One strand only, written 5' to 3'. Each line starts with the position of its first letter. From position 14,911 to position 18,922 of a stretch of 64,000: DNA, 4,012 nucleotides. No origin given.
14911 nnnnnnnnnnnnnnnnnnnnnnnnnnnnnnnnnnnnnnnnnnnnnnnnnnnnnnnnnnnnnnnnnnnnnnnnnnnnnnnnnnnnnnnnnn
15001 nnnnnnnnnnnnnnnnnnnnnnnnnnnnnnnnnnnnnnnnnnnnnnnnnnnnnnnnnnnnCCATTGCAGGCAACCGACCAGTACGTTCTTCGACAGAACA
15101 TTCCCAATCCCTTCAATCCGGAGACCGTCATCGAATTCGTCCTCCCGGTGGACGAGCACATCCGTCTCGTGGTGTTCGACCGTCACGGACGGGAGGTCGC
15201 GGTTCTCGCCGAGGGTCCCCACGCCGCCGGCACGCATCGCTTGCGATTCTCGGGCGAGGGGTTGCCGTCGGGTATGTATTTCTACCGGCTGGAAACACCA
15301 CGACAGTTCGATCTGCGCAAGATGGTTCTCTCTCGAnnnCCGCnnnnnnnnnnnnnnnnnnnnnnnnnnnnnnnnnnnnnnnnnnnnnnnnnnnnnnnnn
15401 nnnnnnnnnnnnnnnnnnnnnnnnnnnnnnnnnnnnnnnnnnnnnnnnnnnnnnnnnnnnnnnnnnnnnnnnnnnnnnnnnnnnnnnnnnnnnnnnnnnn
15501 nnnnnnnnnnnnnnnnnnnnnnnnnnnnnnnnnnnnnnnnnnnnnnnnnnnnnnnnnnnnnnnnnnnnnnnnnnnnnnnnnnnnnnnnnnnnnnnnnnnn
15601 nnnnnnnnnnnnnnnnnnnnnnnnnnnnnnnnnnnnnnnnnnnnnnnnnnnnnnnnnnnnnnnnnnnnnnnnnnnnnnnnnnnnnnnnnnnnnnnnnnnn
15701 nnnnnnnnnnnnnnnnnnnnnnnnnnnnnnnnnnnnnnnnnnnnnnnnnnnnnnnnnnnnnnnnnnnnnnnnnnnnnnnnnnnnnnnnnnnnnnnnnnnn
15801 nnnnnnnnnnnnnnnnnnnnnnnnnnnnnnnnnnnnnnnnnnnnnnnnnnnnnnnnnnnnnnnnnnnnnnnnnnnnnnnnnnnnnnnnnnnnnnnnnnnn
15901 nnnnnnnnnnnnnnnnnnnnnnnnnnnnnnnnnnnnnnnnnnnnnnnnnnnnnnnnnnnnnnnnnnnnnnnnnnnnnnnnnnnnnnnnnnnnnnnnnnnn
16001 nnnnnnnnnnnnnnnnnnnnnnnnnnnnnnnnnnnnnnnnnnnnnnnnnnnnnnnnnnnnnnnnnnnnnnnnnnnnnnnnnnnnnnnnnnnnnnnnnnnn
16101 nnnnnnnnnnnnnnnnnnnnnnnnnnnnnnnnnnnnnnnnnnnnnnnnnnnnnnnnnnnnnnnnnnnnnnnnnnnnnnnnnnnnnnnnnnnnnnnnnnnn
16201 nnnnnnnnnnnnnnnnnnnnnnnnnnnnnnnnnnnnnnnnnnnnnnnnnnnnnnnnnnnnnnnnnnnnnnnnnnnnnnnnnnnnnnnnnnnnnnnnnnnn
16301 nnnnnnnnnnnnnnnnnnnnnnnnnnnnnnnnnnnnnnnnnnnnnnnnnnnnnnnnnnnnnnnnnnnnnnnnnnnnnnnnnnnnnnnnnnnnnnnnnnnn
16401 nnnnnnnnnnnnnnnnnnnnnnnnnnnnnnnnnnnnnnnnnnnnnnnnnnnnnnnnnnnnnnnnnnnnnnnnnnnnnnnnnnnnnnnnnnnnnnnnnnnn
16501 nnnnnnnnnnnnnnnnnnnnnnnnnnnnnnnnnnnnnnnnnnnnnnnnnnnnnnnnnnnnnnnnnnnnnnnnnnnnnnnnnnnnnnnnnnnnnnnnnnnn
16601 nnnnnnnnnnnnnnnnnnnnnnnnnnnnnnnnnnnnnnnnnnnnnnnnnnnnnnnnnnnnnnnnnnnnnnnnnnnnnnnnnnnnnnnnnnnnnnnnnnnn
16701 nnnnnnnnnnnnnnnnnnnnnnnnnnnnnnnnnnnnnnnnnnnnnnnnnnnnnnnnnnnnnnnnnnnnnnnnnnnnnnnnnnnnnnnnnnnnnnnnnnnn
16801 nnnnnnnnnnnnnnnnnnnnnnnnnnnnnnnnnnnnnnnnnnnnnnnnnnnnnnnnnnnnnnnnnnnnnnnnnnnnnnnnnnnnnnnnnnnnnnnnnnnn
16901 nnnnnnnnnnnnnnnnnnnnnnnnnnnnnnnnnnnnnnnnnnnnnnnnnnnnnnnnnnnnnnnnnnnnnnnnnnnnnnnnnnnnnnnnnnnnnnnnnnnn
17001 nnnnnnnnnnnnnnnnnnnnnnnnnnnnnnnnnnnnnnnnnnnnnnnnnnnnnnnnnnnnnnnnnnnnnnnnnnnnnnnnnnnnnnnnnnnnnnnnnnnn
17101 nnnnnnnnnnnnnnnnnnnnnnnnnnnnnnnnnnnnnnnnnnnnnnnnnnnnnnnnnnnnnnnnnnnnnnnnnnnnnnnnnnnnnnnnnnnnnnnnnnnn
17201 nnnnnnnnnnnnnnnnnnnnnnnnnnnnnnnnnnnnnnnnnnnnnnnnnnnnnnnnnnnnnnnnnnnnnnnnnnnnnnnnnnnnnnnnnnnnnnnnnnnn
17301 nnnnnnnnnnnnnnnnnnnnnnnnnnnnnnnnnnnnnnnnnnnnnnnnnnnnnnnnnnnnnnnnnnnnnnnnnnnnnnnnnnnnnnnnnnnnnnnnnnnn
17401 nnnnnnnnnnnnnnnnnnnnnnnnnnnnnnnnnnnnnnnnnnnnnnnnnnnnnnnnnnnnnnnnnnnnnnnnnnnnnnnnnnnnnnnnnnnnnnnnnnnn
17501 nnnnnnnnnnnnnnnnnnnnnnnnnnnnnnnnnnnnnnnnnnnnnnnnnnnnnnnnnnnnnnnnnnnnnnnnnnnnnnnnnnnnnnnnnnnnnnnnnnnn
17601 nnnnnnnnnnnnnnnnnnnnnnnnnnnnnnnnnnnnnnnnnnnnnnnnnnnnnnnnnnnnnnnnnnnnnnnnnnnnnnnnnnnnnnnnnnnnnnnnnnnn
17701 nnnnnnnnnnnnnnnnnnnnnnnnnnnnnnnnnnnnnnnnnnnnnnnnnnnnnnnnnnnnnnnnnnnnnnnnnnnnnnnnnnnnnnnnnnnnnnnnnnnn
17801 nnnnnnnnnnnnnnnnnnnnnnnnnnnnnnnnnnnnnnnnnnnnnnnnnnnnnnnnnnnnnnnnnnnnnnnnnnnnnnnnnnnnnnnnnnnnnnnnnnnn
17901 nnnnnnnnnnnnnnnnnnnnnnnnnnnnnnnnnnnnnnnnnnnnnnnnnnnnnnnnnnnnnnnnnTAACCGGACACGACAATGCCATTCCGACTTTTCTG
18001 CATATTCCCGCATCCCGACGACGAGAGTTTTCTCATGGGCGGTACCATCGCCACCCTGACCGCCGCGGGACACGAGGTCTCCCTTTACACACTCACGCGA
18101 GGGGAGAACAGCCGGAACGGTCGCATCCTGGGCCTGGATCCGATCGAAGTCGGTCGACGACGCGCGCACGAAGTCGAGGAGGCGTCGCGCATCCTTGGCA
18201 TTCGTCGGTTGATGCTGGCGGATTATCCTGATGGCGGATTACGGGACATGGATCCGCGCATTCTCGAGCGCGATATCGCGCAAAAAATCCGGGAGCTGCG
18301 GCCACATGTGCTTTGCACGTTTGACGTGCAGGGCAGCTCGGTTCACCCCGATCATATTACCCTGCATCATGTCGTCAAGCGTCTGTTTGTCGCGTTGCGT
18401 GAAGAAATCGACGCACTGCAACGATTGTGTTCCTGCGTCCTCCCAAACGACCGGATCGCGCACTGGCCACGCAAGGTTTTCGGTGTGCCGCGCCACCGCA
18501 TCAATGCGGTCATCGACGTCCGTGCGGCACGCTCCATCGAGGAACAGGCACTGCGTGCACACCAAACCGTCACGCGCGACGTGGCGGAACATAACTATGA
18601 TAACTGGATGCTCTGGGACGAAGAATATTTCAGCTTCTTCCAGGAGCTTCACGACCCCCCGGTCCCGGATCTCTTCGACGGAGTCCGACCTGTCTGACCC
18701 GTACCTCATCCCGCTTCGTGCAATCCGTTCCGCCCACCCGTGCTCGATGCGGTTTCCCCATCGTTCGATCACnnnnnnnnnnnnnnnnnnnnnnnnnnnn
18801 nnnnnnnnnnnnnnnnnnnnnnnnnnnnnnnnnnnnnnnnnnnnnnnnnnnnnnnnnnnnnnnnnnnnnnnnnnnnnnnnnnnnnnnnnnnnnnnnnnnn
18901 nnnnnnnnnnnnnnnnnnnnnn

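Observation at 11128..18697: Tandem paralogous giant T9SS-sorted vWA/CARDB repeat proteins followed by a PIG-L deacetylase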

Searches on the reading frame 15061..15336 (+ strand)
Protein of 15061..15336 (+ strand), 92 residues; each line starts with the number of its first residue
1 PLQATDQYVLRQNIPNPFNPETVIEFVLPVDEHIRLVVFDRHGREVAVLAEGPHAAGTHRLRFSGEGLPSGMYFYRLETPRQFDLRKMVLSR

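Call 55: search_solved_structures(query=A4, max_evalue=1)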
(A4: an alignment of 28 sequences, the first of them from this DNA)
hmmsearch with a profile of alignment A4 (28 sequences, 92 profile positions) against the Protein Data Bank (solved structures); distinct sequences matched with E-value up to 1: 18.
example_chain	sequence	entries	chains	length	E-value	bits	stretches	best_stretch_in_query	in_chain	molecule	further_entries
7eh9_A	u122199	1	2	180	0.0003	23.8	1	22-80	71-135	Basal-body rod modification protein FlgD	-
7bhq_A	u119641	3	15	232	0.00043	23.3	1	22-80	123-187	Basal-body rod modification protein FlgD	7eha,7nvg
3osv_A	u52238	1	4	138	0.019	18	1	31-74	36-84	Flagellar basal-body rod modification protein FlgD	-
8s80_A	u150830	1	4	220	0.026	17.5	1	32-83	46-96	S-layer protein sap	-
3nqh_A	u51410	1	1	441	0.043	16.9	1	31-78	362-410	Glycosyl hydrolase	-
8glk_D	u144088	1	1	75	0.067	16.3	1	32-90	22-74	Endonuclease I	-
6qx4_A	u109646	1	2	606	0.11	15.5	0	32-83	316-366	S-layer protein sap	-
6hhu_A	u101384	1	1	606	0.13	15.3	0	32-83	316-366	S-layer protein sap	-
5hfs_A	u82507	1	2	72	0.16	15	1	34-64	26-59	Gingipain R2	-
8qb1_A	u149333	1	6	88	0.17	14.9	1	14-89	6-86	Mirolase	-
5uyt_A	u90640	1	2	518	0.22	14.6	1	13-83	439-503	Ice-binding protein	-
7pq4_A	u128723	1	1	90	0.25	14.4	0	34-63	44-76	Arginine-specific cysteine proteinase (Arg-gingipain)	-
9g93_A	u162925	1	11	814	0.27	14.3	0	32-83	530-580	S-layer protein sap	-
7ptp_A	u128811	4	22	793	0.4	13.8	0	29-85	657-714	Cell surface glycoprotein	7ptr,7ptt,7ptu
3c12_A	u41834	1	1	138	0.52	13.4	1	28-78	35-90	Flagellar protein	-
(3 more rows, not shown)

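Call 56: search_protein_families(library=ncbifam, alignment_id=A4, max_evalue=0.01)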
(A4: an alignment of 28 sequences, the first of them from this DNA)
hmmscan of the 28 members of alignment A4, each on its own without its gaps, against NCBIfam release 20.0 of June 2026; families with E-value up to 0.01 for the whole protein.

A. member 1, seq(92 aa): 3 families
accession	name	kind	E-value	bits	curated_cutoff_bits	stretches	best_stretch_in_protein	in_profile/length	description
TIGR04183.1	Por_Secre_tail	domain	3.8e-06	26.8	23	1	15-89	3-70/72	T9SS type A sorting domain-containing protein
NF052323.1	T9SSA_dep_M6i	equivalog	0.00079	17.5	600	1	13-79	960-1026/1043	T9SS-dependent M6-like inactivated metalloprotease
NF038113.1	T9SSA_dep_M36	equivalog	0.0042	15.3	885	1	13-88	795-866/869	T9SS-dependent M36 family metallopeptidase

B. families by the number of members that match (of 28 scanned): 7 families
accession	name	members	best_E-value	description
TIGR04183.1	Por_Secre_tail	27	3.8e-10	T9SS type A sorting domain-containing protein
NF052323.1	T9SSA_dep_M6i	24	1.7e-08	T9SS-dependent M6-like inactivated metalloprotease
NF038113.1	T9SSA_dep_M36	18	1.1e-07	T9SS-dependent M36 family metallopeptidase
NF033707.1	T9SS_sortase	5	0.00044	type IX secretion system sortase PorU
NF005176.1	PRK06655.1-1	3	0.0019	flagellar hook assembly protein FlgD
NF050177.1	TapA_OM_Porphy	2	0.00056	TapA/TapC family T9SS-dependent outer membrane protein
TIGR04131.1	Bac_Flav_CTERM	1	0.0085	T9SS type B sorting domain-containing protein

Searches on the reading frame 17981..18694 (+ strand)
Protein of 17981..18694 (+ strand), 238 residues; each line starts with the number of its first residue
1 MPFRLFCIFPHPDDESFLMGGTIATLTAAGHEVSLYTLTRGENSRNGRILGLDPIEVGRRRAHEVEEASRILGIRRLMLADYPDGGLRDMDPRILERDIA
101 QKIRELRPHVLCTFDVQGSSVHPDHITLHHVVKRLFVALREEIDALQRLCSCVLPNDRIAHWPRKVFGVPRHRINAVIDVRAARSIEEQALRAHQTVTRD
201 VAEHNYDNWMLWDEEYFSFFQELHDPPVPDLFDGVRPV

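Call 7: search_protein_families(library=pfam, proteins=[window:17981-18694:+], max_evalue=0.1)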
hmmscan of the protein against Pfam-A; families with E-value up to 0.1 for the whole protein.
window:17981-18694:+ (238 aa): 1 family
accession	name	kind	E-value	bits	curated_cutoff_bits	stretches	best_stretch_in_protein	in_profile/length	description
PF02585.22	PIG-L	-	8.3e-32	110.8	28.2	1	7-134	2-127/129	GlcNAc-PI de-N-acetylase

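Call 8: search_protein_families(library=ncbifam, proteins=[window:17981-18694:+], max_evalue=0.1)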
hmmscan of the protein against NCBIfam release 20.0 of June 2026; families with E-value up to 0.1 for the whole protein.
window:17981-18694:+ (238 aa): 5 families
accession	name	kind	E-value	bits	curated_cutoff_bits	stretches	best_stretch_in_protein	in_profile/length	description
TIGR04000.1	thiol_BshB2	equivalog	1.4e-19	70.7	195.25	1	6-204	4-191/217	bacillithiol biosynthesis deacetylase BshB2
TIGR04001.1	thiol_BshB1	equivalog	1.5e-19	70.6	182.5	1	8-199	7-180/226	bacillithiol biosynthesis deacetylase BshB1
TIGR03446.1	mycothiol_Mca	equivalog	3.7e-19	69.4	277.15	1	3-136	1-150/283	mycothiol conjugate amidase Mca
TIGR03445.1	mycothiol_MshB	equivalog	2.2e-18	67.2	224.35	1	9-136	4-152/284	N-acetyl-1-D-myo-inositol-2-amino-2-deoxy-alpha-D-glucopyranoside deacetylase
NF002557.0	PRK02122.1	subfamily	0.0002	19.6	384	1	4-41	372-409/653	glucosamine-6-phosphate deaminase-like protein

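Call 26: search_solved_structures(query=window:17981-18694:+, max_evalue=0.001)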
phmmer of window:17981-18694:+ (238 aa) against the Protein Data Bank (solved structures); distinct sequences matched with E-value up to 0.001: 11.
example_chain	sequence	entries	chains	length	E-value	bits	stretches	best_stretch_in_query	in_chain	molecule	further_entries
4ewl_A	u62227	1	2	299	2.3e-13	53.4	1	4-133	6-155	1D-myo-inositol 2-acetamido-2-deoxy-alpha-D-glucopyranoside deacetylase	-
1q74_A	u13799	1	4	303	2.3e-13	53.4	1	4-133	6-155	1D-myo-inositol 2-acetamido-2-deoxy-alpha-D-glucopyranoside Deacetylase (MshB)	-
1q7t_A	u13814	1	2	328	3.5e-13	52.9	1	4-133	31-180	hypothetical protein Rv1170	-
1uan_A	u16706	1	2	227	3.7e-13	52.8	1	5-129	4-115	hypothetical protein TT1542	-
5bmo_A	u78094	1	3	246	5.9e-12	48.8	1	4-163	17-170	Putative uncharacterized protein LnmX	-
3wl4_A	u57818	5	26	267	1.3e-11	47.7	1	4-200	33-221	Uncharacterized protein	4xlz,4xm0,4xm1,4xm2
8bgn_A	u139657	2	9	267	4.5e-10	42.7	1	4-128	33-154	Diacetylchitobiose deacetylase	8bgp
8bgo_A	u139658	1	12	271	4.7e-10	42.6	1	4-128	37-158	Diacetylchitobiose deacetylase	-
3we7_A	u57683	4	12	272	1.3e-09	41.1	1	4-127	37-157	Putative uncharacterized protein PH0499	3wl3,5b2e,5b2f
2ixd_A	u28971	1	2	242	1.1e-08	38.1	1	7-195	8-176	LMBE-RELATED PROTEIN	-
6p2t_A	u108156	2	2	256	1e-05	28.4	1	9-133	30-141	N-acetyl-alpha-D-glucosaminyl L-malate deacetylase 1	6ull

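Call 86: list_cluster_members(proteins=[window:17981-18694:+, window:15344-17965:+])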
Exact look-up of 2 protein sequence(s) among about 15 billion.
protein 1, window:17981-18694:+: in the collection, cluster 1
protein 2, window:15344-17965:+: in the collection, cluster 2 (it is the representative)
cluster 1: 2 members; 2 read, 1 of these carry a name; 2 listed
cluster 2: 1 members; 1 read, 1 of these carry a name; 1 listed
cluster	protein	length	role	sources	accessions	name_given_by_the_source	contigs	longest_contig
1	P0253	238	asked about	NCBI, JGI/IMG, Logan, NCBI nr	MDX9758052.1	MAG: PIG-L deacetylase family protein [Bacteroidota bacterium] | LmbE family N-acetylglucosaminyl deacetylase | PIG-L deacetylase family protein [Bacteroidota bacterium]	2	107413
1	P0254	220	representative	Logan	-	-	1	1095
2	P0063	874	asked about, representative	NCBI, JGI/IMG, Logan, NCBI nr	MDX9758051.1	MAG: hypothetical protein RBU27_02725 [Bacteroidota bacterium] | hypothetical protein | hypothetical protein [Bacteroidota bacterium]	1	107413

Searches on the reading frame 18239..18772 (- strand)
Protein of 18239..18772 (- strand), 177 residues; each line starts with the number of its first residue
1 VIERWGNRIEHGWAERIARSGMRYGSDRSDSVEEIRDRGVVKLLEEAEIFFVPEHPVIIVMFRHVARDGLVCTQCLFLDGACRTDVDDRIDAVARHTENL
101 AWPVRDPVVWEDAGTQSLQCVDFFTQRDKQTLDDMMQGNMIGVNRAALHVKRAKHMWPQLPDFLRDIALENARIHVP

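Call 10: search_protein_families(library=pfam, proteins=[window:18239-18772:-], max_evalue=0.001)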
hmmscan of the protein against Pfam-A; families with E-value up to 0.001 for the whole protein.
window:18239-18772:- (177 aa): 0 families
